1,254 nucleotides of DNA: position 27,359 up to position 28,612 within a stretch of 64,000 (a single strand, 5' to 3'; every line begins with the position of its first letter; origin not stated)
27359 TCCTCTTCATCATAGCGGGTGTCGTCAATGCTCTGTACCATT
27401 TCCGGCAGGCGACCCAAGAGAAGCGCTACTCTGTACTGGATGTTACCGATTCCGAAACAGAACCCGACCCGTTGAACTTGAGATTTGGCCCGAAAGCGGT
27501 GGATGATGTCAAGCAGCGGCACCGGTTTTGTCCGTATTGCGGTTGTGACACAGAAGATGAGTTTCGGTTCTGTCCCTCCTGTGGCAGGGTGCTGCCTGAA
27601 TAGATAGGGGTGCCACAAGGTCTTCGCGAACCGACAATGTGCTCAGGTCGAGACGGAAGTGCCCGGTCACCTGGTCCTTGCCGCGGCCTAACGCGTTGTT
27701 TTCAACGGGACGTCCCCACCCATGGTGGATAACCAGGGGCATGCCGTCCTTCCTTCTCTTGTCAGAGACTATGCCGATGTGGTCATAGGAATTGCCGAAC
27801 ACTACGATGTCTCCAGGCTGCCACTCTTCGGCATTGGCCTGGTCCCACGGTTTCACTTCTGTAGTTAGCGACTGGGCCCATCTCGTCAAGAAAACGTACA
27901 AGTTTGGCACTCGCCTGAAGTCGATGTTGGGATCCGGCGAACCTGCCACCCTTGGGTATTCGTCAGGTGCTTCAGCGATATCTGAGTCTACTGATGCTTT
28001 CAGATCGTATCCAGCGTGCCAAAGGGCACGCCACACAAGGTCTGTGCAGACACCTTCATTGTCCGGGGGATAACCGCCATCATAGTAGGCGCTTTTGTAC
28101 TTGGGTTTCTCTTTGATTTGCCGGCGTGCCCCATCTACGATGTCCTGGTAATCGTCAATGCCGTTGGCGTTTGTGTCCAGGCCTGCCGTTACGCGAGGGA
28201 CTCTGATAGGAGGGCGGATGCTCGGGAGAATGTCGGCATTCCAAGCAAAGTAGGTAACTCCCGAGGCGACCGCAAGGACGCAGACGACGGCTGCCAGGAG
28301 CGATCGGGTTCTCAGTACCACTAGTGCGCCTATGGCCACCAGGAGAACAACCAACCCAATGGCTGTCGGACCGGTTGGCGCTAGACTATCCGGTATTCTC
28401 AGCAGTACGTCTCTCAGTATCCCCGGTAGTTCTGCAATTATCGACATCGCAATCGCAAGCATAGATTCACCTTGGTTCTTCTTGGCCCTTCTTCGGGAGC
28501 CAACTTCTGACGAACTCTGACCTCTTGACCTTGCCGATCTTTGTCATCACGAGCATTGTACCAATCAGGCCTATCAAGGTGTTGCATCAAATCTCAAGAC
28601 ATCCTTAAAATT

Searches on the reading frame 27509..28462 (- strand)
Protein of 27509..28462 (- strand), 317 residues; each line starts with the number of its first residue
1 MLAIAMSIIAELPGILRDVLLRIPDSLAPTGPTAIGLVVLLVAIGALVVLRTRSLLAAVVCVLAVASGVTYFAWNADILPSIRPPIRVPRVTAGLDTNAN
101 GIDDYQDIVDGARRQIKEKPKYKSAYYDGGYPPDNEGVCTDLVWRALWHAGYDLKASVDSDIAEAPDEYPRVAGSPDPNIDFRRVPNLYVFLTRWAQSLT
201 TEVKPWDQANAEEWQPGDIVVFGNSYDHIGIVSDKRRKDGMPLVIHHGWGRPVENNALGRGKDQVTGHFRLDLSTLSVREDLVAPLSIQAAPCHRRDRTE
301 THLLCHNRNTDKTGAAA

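Call 21: find_encoding_contigs(protein=window:27509-28462:-, flank=6000, max_places=5)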
Protein window:27509-28462:- (317 aa): 13 contigs read that carry it; 5 places shown.
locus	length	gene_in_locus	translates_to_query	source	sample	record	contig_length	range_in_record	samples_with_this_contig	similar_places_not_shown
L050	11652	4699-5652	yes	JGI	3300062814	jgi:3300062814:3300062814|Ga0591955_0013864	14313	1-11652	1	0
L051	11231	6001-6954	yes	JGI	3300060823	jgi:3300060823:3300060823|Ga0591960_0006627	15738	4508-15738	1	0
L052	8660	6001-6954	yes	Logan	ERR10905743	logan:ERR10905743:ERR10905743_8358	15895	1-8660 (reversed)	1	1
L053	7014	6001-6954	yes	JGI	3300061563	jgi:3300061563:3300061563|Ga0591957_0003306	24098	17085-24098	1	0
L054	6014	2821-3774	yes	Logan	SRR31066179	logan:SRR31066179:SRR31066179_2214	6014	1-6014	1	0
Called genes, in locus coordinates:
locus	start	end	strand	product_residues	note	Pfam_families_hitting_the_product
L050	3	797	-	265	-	?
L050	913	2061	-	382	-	PF01266:DAO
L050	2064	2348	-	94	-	PF17806:SO_alpha_A3, PF04324:Fer2_BFD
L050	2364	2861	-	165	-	PF12838:Fer4_7 (faint), PF12837:Fer4_6 (faint), PF00037:Fer4, PF12797:Fer4_2 (weak)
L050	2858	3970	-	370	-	PF00890:FAD_binding_2 (weak), PF01266:DAO (faint), PF01494:FAD_binding_3 (faint), PF03486:HI0933_like (weak), PF07992:Pyr_redox_2, PF12831:FAD_oxidored, PF13450:NAD_binding_8 (weak), PF00070:Pyr_redox (weak), +2 more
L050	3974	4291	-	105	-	PF13510:Fer2_4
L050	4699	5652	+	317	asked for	PF06940:DUF1287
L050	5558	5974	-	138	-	-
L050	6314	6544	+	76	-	PF09932:DUF2164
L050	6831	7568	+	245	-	PF02517:Rce1-like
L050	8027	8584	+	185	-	PF02517:Rce1-like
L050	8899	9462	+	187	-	PF02915:Rubrerythrin (faint), PF09537:DUF2383 (faint), PF13668:Ferritin_2 (weak), PF07875:Coat_F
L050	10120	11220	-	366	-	PF03977:OAD_beta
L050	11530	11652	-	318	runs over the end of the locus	PF00365:PFK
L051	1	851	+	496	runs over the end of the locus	PF00535:Glycos_transf_2, PF13489:Methyltransf_23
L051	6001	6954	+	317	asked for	PF06940:DUF1287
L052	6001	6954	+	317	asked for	PF06940:DUF1287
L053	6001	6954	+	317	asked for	PF06940:DUF1287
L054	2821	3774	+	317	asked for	PF06940:DUF1287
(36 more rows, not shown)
